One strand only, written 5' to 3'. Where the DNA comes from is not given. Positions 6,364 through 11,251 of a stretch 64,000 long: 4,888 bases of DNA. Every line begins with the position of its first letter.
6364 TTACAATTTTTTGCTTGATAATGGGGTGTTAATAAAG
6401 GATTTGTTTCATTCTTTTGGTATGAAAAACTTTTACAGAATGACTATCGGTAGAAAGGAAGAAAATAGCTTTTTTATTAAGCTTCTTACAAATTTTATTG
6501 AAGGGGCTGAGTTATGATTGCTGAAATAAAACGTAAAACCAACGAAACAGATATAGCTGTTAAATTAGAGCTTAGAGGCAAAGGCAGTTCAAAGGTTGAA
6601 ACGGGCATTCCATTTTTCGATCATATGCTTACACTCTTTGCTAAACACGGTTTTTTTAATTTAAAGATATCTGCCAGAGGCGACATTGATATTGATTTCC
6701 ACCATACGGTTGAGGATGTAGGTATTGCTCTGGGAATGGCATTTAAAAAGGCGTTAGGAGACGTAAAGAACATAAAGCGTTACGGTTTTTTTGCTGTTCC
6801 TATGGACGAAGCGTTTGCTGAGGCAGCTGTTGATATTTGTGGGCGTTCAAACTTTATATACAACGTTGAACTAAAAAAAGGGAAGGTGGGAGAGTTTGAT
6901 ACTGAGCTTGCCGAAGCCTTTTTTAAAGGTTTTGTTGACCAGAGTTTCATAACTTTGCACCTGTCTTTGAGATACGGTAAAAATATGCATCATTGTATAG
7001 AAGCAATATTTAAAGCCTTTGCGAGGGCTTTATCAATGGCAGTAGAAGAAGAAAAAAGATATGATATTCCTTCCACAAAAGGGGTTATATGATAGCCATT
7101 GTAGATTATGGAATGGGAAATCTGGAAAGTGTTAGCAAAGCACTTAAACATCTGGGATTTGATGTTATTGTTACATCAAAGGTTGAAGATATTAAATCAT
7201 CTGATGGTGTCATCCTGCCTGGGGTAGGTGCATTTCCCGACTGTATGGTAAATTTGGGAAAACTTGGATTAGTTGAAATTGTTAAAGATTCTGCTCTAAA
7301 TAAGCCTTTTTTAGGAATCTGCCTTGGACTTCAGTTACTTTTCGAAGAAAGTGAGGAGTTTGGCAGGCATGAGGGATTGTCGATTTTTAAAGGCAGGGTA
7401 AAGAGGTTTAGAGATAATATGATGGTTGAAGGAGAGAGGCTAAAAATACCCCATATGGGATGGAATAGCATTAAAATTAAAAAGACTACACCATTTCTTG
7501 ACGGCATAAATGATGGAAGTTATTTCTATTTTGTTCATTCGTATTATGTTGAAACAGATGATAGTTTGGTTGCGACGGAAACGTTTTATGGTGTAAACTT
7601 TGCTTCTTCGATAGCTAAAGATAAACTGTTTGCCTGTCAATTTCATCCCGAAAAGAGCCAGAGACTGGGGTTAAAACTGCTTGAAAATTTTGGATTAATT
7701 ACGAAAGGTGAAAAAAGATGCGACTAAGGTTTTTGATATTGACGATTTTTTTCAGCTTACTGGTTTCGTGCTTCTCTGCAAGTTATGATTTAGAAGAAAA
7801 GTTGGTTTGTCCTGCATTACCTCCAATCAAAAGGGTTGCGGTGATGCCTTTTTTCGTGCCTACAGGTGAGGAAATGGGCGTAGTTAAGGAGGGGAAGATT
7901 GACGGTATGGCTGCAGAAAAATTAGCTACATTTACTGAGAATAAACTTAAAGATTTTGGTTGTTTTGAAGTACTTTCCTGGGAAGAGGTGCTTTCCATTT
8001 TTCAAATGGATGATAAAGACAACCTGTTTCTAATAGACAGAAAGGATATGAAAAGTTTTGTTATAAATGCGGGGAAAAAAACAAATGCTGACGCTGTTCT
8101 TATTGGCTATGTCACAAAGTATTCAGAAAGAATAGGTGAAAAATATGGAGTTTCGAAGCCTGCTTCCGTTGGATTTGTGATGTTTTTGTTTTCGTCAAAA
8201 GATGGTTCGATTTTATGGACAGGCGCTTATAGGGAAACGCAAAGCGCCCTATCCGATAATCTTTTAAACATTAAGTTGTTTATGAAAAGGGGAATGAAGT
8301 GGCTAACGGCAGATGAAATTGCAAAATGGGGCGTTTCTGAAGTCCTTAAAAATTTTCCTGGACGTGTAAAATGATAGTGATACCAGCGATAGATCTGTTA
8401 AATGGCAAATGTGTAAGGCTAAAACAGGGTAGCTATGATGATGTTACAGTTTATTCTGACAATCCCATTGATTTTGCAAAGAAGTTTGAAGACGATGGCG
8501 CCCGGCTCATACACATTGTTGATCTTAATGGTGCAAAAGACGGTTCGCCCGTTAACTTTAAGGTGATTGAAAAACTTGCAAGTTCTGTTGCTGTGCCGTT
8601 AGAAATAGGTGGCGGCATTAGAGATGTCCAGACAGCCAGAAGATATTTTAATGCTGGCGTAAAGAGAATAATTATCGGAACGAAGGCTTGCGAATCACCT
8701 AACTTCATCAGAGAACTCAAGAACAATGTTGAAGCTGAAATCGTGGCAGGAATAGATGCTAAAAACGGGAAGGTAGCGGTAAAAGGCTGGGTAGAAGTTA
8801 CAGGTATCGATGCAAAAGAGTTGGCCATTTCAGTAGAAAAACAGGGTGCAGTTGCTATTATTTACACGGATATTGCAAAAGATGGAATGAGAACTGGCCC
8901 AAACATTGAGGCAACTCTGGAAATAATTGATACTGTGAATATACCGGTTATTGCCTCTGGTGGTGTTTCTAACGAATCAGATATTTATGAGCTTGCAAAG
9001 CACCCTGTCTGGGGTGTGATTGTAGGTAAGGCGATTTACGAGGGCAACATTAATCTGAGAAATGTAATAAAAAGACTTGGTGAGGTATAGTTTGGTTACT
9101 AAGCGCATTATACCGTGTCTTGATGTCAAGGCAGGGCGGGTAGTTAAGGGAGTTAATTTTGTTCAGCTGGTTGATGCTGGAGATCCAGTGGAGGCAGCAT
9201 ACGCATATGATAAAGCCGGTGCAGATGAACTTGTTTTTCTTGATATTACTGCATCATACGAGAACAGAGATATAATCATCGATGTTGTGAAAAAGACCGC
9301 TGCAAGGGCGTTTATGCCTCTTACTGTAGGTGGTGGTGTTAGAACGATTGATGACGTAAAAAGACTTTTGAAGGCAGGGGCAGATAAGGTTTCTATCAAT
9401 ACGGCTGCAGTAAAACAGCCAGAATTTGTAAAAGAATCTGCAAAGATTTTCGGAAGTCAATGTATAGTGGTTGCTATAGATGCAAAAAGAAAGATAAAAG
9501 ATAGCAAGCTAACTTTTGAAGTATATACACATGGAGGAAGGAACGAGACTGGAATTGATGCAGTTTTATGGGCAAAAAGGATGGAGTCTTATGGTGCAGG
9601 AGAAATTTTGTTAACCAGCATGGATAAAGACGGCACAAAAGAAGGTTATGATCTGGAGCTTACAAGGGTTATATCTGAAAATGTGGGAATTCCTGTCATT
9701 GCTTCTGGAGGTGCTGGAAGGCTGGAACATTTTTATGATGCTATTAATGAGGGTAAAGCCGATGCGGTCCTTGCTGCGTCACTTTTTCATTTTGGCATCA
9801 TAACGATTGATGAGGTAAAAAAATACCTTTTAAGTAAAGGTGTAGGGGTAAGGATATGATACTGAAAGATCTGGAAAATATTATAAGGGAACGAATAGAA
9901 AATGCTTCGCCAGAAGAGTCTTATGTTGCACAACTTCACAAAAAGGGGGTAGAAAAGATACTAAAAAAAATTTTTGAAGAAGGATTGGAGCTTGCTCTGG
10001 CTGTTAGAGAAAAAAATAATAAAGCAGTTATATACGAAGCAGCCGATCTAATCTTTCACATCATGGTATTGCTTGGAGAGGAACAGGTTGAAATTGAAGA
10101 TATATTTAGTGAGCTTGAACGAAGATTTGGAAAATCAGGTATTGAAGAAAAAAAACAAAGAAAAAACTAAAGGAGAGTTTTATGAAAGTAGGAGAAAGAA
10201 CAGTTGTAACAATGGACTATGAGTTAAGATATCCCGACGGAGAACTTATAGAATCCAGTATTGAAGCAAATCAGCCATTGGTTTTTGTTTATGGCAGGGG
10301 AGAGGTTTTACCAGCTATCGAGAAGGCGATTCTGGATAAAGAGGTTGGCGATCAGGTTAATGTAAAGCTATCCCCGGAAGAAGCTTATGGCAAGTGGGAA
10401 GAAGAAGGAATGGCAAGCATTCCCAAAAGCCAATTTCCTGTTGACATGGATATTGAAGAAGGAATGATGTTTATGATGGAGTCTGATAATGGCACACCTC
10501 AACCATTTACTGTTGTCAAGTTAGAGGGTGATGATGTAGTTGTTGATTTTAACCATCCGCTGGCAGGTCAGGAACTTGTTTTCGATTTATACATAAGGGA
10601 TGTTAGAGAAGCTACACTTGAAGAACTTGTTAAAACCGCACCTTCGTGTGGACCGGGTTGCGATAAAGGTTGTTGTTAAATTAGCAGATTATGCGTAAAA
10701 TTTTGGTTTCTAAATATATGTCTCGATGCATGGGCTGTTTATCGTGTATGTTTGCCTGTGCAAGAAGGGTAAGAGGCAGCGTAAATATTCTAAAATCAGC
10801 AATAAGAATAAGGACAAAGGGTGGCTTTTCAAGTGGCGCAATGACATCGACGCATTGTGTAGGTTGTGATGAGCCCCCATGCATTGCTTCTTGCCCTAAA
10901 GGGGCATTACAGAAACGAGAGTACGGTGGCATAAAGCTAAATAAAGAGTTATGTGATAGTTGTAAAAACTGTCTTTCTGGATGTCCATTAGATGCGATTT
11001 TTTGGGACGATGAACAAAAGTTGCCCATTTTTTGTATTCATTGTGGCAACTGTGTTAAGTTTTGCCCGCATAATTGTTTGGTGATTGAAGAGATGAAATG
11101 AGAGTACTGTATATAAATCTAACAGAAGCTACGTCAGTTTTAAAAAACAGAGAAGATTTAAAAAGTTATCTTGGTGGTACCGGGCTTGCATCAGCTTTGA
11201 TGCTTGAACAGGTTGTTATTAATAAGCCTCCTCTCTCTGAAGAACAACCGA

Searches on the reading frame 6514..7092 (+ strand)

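Call 45: search_protein_families(library=pfam, proteins=[window:6514-7092:+], max_evalue=0.00001)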
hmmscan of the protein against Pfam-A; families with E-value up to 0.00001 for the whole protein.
window:6514-7092:+ (192 aa): 1 family
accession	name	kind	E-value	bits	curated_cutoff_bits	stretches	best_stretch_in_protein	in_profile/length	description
PF00475.24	IGPD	-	5.9e-63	211.7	27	1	30-173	1-144/144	Imidazoleglycerol-phosphate dehydratase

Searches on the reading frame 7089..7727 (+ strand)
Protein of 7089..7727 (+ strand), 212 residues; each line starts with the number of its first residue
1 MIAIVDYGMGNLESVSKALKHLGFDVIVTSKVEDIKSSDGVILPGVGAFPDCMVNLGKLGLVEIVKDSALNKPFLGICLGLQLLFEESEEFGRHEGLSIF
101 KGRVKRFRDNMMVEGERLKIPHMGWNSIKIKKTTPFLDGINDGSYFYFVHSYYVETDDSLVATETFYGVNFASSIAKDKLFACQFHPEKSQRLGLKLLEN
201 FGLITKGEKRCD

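Call 45: search_protein_families(library=pfam, proteins=[window:7089-7727:+], max_evalue=0.00001)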
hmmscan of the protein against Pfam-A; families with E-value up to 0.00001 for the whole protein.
window:7089-7727:+ (212 aa): 1 family
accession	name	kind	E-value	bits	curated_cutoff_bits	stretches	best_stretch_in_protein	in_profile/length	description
PF00117.34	GATase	-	1.3e-21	77.6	22.8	1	4-201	2-186/190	Glutamine amidotransferase class-I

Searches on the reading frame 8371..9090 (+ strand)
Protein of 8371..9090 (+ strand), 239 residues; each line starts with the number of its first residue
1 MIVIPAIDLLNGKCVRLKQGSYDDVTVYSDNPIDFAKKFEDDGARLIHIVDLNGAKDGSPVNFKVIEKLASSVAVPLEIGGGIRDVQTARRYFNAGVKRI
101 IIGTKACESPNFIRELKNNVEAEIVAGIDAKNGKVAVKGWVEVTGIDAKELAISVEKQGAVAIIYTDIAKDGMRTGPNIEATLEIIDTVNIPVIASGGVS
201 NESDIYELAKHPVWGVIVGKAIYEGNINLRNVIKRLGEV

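Call 45: search_protein_families(library=pfam, proteins=[window:8371-9090:+], max_evalue=0.00001)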
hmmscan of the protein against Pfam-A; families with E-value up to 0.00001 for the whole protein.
window:8371-9090:+ (239 aa): 2 families
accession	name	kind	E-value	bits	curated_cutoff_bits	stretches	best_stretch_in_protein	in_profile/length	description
PF00977.27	His_biosynth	-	1.1e-80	270.7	23.6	1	3-227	2-227/228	Histidine biosynthesis protein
PF01207.24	Dus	-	2.2e-10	40.6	20.4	0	33-124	141-234/311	Dihydrouridine synthase (Dus)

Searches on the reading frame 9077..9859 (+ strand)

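Call 60: search_protein_families(library=pfam, proteins=[window:9077-9859:+], max_evalue=0.00001)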
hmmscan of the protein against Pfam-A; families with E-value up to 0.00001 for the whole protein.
window:9077-9859:+ (260 aa): 1 family
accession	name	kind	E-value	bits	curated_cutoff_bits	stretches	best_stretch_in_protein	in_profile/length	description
PF00977.27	His_biosynth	-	5.7e-88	294.6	23.6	1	10-243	1-228/228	Histidine biosynthesis protein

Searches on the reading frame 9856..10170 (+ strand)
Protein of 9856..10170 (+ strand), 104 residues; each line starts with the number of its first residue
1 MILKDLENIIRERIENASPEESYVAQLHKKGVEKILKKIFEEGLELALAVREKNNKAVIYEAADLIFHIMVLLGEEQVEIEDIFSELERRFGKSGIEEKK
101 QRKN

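Call 60: search_protein_families(library=pfam, proteins=[window:9856-10170:+], max_evalue=0.00001)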
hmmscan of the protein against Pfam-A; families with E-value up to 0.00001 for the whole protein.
window:9856-10170:+ (104 aa): 1 family
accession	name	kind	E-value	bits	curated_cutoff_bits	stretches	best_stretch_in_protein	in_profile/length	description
PF01503.22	PRA-PH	-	1.5e-18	67.4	21.3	1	3-90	1-85/86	Phosphoribosyl-ATP pyrophosphohydrolase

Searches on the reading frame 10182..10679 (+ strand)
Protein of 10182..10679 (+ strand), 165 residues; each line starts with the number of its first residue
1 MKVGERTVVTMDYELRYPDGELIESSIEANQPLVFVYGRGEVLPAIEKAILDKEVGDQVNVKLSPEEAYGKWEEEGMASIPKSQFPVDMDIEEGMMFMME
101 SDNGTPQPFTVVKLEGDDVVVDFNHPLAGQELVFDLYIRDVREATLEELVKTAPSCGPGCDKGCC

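Call 60: search_protein_families(library=pfam, proteins=[window:10182-10679:+], max_evalue=0.00001)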
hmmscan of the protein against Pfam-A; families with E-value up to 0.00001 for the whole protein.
window:10182-10679:+ (165 aa): 1 family
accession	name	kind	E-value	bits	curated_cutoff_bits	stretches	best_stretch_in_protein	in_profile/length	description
PF00254.34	FKBP_C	-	6e-14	52.6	21.1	1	5-82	7-83/94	FKBP-type peptidyl-prolyl cis-trans isomerase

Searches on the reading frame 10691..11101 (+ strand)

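Call 60: search_protein_families(library=pfam, proteins=[window:10691-11101:+], max_evalue=0.00001)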
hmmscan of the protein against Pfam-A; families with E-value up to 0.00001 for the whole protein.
window:10691-11101:+ (136 aa): 10 families
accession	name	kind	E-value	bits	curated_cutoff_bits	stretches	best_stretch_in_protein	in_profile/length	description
PF12838.12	Fer4_7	-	2.7e-14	53.8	27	1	12-72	1-52/52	4Fe-4S dicluster domain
PF13187.11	Fer4_9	-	1.2e-12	48.1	27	1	88-129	2-51/52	4Fe-4S dicluster domain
PF00037.32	Fer4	-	1.1e-11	44.5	21.1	0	115-130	8-23/24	4Fe-4S binding domain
PF13237.11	Fer4_10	-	4.3e-10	39.8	25.5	1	81-126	2-53/53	4Fe-4S dicluster domain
PF13247.11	Fer4_11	-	1.1e-09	38.8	26.2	1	51-123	5-79/100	4Fe-4S dicluster domain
PF12797.12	Fer4_2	-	1.5e-09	37.6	24.5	0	114-126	9-21/22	4Fe-4S binding domain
PF13484.11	Fer4_16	-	4.9e-09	37.3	30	0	115-133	2-20/66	4Fe-4S double cluster binding domain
PF14697.11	Fer4_21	-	5.7e-09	36.4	35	0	53-103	5-57/59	4Fe-4S dicluster domain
PF12837.12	Fer4_6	-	1e-07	32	25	0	115-129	9-23/24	4Fe-4S binding domain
PF12800.12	Fer4_4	-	7.1e-06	26.4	24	0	86-99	2-15/17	4Fe-4S binding domain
